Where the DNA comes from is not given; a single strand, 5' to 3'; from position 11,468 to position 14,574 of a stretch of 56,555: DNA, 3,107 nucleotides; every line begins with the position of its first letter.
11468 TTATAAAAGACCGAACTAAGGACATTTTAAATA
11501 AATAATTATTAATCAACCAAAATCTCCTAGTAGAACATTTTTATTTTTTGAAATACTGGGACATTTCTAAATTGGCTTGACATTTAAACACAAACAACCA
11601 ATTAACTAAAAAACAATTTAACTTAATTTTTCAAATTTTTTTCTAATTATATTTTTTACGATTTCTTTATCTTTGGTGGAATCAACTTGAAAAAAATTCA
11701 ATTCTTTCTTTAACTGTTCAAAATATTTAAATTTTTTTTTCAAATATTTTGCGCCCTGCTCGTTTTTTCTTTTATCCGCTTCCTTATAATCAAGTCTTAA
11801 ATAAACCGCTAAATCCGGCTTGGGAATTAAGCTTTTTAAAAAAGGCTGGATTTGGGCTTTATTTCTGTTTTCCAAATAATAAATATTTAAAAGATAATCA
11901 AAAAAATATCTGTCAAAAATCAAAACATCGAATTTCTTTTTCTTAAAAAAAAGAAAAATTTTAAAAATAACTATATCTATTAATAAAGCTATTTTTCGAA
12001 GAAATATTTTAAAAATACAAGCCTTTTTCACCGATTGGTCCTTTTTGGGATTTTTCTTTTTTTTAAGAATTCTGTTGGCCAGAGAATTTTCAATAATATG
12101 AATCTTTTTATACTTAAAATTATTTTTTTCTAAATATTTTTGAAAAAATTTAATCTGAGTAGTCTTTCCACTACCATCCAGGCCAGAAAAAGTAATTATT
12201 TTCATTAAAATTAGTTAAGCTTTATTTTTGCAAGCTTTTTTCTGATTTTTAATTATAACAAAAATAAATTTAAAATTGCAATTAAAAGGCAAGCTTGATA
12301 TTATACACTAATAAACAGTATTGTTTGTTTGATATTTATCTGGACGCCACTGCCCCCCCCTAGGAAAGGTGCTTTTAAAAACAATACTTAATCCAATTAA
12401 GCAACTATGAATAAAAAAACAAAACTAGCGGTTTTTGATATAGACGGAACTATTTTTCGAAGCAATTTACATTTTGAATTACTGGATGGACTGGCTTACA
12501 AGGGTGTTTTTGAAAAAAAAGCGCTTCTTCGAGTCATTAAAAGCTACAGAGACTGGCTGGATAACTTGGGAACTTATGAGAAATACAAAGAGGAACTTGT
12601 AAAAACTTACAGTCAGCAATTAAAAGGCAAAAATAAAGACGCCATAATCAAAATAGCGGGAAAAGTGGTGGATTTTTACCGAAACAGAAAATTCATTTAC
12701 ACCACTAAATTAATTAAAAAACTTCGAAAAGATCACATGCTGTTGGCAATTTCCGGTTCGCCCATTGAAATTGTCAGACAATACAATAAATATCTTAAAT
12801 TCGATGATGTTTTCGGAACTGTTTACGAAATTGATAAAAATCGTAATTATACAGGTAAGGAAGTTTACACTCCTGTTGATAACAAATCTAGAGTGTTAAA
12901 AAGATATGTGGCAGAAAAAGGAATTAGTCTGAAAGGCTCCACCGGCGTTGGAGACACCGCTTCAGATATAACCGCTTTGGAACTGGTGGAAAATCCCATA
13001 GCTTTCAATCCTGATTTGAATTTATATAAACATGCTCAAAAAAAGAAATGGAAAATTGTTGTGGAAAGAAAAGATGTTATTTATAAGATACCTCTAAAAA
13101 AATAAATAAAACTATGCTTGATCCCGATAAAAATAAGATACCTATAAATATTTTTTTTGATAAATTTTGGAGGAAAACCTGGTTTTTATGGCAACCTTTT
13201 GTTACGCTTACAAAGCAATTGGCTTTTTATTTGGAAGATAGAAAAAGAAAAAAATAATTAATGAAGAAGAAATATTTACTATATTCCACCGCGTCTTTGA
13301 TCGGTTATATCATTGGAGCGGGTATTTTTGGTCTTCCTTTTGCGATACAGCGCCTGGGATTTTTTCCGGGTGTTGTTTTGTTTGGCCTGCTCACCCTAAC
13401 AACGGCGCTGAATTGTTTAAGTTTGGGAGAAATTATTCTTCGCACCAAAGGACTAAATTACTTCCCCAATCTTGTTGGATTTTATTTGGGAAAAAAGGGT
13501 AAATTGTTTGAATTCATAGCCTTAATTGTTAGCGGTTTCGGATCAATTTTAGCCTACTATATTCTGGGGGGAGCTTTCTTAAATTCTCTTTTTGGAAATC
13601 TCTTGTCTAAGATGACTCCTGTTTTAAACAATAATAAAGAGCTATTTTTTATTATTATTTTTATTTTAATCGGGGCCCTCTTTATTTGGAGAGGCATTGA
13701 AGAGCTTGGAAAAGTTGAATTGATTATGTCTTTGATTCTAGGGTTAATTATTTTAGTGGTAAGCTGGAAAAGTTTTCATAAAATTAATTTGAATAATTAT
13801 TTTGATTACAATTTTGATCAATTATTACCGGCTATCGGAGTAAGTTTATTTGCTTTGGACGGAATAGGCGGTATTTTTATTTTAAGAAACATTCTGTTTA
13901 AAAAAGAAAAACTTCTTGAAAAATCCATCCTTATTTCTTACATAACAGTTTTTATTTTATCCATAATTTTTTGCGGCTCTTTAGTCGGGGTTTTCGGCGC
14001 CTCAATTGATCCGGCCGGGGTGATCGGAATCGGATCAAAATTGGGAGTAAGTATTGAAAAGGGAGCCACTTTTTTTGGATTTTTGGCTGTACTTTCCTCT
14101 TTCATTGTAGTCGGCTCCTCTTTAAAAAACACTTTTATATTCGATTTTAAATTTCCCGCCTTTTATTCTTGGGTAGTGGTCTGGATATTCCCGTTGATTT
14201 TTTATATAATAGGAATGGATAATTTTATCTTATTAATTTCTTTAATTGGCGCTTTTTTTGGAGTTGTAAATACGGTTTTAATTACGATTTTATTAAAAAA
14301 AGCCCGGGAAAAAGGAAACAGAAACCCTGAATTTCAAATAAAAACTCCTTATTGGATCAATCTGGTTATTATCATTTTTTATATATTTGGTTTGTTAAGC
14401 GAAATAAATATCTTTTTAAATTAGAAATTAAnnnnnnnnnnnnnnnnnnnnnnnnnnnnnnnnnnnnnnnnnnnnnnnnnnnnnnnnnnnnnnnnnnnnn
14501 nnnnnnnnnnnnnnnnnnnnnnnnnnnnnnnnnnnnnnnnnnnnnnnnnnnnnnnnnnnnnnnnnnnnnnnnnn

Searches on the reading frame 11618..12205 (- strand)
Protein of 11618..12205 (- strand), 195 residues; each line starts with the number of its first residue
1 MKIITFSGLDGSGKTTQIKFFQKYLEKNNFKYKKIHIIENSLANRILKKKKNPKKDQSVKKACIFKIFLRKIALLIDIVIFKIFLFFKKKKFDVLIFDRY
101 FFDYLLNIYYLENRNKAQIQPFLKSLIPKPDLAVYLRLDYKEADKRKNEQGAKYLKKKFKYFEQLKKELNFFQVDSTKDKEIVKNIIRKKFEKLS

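Call 47: search_protein_families(library=pfam, proteins=[window:11618-12205:-], max_evalue=0.001)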
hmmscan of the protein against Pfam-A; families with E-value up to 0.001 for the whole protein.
window:11618-12205:- (195 aa): 1 family
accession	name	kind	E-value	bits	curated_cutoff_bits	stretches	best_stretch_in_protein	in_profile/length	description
PF02223.23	Thymidylate_kin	-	1.5e-09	38.2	27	1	7-185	2-183/185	Thymidylate kinase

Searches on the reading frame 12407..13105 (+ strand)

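Call 47: search_protein_families(library=pfam, proteins=[window:12407-13105:+], max_evalue=0.001)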
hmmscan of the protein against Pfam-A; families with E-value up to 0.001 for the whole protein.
window:12407-13105:+ (232 aa): 3 families
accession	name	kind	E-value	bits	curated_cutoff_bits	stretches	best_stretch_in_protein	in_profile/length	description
PF12710.13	HAD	-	6.6e-16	59.7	27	1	8-192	1-189/189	haloacid dehalogenase-like hydrolase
PF00702.32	Hydrolase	-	8.9e-06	26.7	26.4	1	6-192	2-188/191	haloacid dehalogenase-like hydrolase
PF08282.18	Hydrolase_3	-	0.0007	19.8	20.9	0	152-200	180-228/255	haloacid dehalogenase-like hydrolase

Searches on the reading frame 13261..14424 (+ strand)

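Call 47: search_protein_families(library=pfam, proteins=[window:13261-14424:+], max_evalue=0.001)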
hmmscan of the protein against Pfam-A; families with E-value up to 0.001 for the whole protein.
window:13261-14424:+ (387 aa): 2 families
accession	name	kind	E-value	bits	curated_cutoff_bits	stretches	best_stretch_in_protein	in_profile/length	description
PF03222.19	Trp_Tyr_perm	-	9.4e-19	68.2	22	1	3-378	2-390/393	Tryptophan/tyrosine permease family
PF01490.24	Aa_trans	-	3.5e-15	56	25.6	1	7-376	6-399/410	Transmembrane amino acid transporter protein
